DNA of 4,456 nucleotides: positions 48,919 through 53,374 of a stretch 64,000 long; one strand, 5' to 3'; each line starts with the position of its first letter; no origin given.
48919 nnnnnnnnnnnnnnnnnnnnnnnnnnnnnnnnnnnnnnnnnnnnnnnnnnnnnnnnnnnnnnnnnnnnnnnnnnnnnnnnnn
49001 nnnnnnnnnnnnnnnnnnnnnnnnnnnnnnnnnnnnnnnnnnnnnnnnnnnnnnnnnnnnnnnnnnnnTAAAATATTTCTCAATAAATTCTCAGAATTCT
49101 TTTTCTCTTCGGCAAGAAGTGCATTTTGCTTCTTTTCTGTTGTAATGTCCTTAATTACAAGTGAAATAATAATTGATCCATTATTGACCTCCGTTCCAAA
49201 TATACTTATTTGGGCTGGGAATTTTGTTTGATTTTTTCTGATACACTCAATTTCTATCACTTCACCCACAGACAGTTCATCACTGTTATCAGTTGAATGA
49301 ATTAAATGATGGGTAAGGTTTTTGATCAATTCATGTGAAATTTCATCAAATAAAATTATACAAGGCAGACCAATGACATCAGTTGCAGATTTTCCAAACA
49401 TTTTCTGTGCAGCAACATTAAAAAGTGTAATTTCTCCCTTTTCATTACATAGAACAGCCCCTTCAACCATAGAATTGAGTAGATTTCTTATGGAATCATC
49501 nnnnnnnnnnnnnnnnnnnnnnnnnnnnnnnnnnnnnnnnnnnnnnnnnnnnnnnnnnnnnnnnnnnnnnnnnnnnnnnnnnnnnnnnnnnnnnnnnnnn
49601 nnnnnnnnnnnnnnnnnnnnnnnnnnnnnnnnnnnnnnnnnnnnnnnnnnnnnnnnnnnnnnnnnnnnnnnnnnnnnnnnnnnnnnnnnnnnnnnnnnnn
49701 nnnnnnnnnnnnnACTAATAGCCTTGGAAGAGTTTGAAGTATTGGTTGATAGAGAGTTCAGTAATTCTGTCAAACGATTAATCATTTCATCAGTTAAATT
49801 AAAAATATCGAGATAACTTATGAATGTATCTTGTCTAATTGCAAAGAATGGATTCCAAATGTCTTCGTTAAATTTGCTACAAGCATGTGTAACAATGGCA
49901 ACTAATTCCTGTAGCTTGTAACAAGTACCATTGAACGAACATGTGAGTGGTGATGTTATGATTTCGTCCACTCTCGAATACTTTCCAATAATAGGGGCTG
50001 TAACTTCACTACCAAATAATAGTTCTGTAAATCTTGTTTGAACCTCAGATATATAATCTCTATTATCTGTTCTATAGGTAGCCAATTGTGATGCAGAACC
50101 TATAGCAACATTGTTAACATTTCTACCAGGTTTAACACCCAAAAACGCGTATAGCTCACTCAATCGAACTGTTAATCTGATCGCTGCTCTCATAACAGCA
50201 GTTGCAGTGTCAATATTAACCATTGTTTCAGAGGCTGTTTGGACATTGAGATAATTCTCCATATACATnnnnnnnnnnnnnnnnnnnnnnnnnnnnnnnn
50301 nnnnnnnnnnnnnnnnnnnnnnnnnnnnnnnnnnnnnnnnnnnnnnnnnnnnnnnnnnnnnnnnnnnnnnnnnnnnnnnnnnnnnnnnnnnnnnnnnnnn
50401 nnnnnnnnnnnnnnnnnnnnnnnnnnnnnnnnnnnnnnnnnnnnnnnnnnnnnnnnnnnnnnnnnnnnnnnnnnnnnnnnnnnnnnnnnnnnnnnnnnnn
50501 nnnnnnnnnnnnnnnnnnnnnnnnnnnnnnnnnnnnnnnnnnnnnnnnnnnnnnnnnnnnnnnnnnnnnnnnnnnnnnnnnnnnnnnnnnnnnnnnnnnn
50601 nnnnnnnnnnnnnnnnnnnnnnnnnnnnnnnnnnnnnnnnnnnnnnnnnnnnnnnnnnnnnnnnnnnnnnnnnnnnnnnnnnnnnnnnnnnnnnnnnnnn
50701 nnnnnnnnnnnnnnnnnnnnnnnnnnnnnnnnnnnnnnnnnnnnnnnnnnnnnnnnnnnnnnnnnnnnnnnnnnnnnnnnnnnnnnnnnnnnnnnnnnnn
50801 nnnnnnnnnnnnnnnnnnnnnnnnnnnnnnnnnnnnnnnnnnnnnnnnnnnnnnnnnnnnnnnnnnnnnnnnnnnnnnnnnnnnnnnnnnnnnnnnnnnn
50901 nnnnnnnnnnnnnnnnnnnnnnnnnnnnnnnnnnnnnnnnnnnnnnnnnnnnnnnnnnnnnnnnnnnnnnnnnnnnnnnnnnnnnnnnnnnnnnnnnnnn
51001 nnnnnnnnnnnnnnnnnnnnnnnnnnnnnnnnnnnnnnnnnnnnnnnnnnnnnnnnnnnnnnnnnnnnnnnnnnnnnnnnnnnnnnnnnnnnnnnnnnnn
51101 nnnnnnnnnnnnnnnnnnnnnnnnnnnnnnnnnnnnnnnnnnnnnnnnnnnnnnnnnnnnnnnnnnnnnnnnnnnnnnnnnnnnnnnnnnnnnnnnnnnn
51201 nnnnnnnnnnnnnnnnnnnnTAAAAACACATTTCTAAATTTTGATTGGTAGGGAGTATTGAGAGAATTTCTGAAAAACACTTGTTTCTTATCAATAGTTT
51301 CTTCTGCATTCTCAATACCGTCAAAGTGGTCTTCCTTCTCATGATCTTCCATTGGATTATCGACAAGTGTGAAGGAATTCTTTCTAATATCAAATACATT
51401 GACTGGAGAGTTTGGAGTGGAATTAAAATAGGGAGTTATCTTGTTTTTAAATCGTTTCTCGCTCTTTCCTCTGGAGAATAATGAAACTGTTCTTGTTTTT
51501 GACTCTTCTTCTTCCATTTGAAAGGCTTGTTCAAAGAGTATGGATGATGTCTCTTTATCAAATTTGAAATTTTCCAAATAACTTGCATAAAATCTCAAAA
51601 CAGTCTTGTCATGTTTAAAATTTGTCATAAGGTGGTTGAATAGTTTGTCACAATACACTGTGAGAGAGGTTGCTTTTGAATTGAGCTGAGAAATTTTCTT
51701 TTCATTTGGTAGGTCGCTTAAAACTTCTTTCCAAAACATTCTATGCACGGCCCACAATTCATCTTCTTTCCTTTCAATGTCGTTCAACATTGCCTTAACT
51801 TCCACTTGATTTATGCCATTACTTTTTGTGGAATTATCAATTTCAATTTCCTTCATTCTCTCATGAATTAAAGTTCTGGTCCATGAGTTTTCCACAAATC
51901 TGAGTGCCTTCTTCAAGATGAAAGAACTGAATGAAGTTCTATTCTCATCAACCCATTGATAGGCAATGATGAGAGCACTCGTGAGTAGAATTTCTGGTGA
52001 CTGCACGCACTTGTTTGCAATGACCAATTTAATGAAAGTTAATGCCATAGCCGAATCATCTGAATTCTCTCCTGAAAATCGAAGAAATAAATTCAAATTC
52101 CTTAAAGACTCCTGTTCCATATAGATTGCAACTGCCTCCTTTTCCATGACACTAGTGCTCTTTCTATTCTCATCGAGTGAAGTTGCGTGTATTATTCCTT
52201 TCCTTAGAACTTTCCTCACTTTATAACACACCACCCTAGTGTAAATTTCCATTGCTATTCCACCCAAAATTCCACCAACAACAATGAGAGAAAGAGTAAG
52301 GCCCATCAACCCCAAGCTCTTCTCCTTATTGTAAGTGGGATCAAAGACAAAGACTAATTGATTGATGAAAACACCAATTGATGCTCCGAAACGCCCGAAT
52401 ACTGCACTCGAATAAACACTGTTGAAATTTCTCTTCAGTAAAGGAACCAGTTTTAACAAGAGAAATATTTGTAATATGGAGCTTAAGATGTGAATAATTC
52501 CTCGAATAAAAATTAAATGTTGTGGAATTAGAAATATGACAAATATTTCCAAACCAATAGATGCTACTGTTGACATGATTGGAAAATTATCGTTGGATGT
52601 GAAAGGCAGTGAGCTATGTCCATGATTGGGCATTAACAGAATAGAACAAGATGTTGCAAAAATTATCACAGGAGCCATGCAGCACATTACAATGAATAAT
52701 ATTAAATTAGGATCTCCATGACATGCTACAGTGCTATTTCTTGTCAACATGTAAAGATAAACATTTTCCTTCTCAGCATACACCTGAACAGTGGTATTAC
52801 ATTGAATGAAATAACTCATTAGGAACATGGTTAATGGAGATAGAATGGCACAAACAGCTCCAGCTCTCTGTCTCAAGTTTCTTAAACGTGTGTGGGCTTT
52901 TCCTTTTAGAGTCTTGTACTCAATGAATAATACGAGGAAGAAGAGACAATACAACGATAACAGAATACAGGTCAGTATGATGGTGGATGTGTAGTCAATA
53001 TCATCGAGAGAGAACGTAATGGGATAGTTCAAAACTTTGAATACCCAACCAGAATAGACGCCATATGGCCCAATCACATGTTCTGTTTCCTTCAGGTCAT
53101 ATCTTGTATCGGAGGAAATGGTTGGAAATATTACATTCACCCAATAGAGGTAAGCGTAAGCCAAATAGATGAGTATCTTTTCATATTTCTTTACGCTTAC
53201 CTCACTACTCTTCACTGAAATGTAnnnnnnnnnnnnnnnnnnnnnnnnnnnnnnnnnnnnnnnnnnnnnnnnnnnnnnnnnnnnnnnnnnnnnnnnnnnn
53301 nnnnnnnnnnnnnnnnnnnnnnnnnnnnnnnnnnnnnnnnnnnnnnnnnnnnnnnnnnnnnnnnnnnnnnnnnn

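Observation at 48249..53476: Roughly 1,700-aa polytopic-membrane PAS-class III cyclase whose active-site residues predict an adenylyl (not guanylyl) cyclase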

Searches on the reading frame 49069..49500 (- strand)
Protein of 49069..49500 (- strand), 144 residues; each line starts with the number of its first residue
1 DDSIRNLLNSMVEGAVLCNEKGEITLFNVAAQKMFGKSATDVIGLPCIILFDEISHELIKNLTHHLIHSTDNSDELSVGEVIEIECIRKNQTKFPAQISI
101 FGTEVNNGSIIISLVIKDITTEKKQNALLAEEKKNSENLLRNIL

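Call 49: search_solved_structures(query=window:49069-49500:-, max_evalue=0.01, show_alignments=3)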
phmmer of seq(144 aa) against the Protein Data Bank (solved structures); distinct sequences matched with E-value up to 0.01: 14.
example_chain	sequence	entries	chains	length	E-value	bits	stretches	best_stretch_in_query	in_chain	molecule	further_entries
1dp6_A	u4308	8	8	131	9.8e-06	28.9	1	3-131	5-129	FIXL PROTEIN | SENSOR PROTEIN FIXL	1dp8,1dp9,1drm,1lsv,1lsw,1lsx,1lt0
2cmn_A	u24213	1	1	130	9.9e-06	28.9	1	3-131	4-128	SENSOR PROTEIN FIXL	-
1y28_A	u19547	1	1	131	1.1e-05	28.8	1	3-131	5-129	Sensor protein fixL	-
8js5_A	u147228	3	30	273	4.9e-05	26.7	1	3-131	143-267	Sensor protein FixL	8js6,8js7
1xj4_A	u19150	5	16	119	0.0004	23.7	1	15-130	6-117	Sensor protein fixL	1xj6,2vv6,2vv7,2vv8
1xj2_A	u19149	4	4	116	0.00053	23.3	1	17-130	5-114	Sensor protein fixL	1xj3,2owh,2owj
1v9y_A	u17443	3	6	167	0.0006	23.2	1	10-124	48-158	Heme pas sensor protein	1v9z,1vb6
1s66_L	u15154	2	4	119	0.0011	22.3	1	10-51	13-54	Hypothetical protein yddU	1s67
10jx_A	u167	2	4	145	0.0017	21.7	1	6-114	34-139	Multi-sensor signal transduction histidine kinase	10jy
1d06_A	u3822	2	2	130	0.0022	21.3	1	3-118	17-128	nitrogen fixation regulatory protein fixL | FIXL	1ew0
9bgv_A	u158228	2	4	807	0.003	20.9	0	11-124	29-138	Oxygen sensor protein DosP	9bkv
9clo_A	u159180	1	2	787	0.0031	20.9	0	11-124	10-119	Oxygen sensor protein DosP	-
9cdr_A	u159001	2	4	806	0.0049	20.2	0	11-122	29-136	Oxygen sensor protein DosP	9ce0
9cmf_A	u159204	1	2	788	0.005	20.2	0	11-122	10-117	Oxygen sensor protein DosP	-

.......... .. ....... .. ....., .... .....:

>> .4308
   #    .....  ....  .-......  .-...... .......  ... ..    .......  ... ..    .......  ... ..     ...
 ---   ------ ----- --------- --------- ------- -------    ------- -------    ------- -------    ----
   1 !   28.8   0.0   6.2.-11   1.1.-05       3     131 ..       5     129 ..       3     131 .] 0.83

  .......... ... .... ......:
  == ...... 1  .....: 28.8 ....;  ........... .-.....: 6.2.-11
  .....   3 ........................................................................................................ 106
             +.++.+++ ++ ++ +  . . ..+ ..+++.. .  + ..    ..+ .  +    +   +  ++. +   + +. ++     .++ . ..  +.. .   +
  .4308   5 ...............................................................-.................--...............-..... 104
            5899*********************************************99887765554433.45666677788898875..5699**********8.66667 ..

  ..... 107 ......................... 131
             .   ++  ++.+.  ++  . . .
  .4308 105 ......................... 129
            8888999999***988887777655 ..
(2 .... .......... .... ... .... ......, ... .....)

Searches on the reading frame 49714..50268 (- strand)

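Call 18: search_protein_families(library=pfam, max_evalue=5, proteins=[window:49714-50268:-])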
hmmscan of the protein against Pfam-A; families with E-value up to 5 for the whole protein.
seq(185 aa): 1 family
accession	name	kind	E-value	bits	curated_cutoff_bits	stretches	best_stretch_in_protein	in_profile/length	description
PF14706.11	Tnp_DNA_bind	-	0.054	13.7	24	1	31-66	16-51/58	Transposase DNA-binding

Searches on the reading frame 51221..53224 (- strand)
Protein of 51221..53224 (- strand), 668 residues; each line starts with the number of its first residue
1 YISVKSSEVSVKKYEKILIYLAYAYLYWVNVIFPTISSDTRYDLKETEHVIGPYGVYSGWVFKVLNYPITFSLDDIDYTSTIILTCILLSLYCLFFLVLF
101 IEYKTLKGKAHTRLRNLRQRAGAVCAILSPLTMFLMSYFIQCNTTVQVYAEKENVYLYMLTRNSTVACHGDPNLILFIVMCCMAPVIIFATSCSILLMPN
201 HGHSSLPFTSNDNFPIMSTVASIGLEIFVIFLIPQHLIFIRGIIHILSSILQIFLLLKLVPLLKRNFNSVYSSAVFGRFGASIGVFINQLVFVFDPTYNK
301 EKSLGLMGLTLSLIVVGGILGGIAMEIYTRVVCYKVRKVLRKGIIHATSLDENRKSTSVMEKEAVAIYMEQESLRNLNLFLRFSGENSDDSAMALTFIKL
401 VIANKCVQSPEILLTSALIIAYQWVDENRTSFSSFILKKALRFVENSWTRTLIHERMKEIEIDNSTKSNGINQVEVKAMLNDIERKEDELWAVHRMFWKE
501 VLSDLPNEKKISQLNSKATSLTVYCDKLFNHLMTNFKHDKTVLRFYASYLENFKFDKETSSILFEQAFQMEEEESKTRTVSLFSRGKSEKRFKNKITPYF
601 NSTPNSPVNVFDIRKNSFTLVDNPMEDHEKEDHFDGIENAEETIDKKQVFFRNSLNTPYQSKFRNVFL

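Call 40: find_homologous_proteins(query=A3, max_evalue=0.001)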
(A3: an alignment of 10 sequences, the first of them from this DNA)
Query A3 (10 sequences): 8000 candidates shared short words with the query, none scored E <= 0.001.

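Call 54: predict_structure(alignment_id=A5)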
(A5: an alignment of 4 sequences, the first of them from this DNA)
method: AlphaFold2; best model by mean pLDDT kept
length: 616 residues; sequences in the alignment: 4
mean_pLDDT: 56.9   pTM: 0.47
mean pLDDT of the five models: 56.9, 53.4, 51.4, 51.2, 49.0
residues with pLDDT >= 90: 0; 70-90: 147; 50-70: 276; < 50: 193
segments of 3 or more residues with pLDDT < 50: 1-14, 37-60, 108-110, 141-173, 195-212, 261-264, 346-364, 425-428, 444-472, 576-616
pLDDT, mean of each block of 10 residues (from residue 1): 37 51 60 50 32 37 54 56 70 72 55 62 64 59 36 32 34 54 61 48 35 54 63 58 75 66 53 77 73 59 65 82 75 67 53 44 50 58 57 63 60 59 50 59 49 45 36 59 76 74 73 77 81 74 78 75 78 51 31 24 27 28
secondary structure, 60 per line:
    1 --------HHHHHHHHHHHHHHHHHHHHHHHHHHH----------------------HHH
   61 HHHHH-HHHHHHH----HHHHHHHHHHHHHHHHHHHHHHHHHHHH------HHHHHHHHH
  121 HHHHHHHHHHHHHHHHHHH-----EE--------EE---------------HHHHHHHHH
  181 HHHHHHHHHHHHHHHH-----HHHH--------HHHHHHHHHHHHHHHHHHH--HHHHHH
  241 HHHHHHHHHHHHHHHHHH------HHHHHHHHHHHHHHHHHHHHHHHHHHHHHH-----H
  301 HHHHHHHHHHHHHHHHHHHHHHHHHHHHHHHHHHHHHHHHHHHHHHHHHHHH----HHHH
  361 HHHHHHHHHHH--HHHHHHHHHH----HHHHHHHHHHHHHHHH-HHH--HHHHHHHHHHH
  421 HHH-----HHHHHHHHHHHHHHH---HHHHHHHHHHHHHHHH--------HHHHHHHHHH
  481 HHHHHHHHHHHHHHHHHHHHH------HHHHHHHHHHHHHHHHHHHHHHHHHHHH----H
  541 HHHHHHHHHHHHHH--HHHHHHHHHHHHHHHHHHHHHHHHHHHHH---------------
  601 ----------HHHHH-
elements in order: H9-35 H58-65 H67-73 H78-105 H112-139 H172-196 H202-205 H214-232 H235-258 H265-294 H300-352 H357-371 H374-383 H388-403 H410-423 H429-443 H447-462 H471-501 H508-535 H540-554 H557-585 H611-615

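Call 79: search_solved_structures(query=A3, max_evalue=1)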
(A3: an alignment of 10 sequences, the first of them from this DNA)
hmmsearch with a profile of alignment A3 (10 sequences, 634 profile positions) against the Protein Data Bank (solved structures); distinct sequences matched with E-value up to 1: 8.
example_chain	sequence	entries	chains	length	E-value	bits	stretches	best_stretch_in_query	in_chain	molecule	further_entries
8puj_A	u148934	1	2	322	0.42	11.9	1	106-157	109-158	YncE family protein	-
8okv_B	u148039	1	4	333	0.45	11.9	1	106-157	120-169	Putative surface layer protein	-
8bai_A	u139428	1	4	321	0.6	11.4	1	100-156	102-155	Surface layer protein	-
8baz_A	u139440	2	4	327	0.61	11.4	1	100-156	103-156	Surface layer protein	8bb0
3dsm_A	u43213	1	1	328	0.62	11.4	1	100-156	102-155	uncharacterized protein BACUNI_02894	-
8bmy_A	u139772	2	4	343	0.66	11.3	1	101-156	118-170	Putative surface layer protein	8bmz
8bmx_D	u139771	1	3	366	0.71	11.2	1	101-156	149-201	YncE family protein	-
8bn0_A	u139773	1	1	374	0.71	11.2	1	101-156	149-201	Putative surface layer protein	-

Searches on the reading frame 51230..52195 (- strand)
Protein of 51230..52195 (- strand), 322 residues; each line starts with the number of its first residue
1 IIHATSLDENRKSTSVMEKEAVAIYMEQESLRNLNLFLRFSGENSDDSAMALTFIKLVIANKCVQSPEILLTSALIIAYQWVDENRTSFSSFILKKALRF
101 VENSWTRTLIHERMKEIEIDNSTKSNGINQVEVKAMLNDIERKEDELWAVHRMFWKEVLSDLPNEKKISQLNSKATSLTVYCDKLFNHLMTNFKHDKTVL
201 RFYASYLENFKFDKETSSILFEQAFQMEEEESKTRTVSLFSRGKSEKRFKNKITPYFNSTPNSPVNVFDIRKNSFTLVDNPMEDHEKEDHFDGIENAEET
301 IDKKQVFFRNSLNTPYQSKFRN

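Call 18: search_protein_families(library=pfam, max_evalue=5, proteins=[window:51230-52195:-])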
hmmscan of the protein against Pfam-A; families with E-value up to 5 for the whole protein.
seq(322 aa): 2 families
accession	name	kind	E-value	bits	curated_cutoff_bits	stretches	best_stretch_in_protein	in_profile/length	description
PF25474.1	TPR_TmcB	-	5.1e-11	43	27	1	120-233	11-124/125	TmcB, TPR repeats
PF19437.4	VCIP135_N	-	0.001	19.2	27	1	120-232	31-141/169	VCIP135 N-terminal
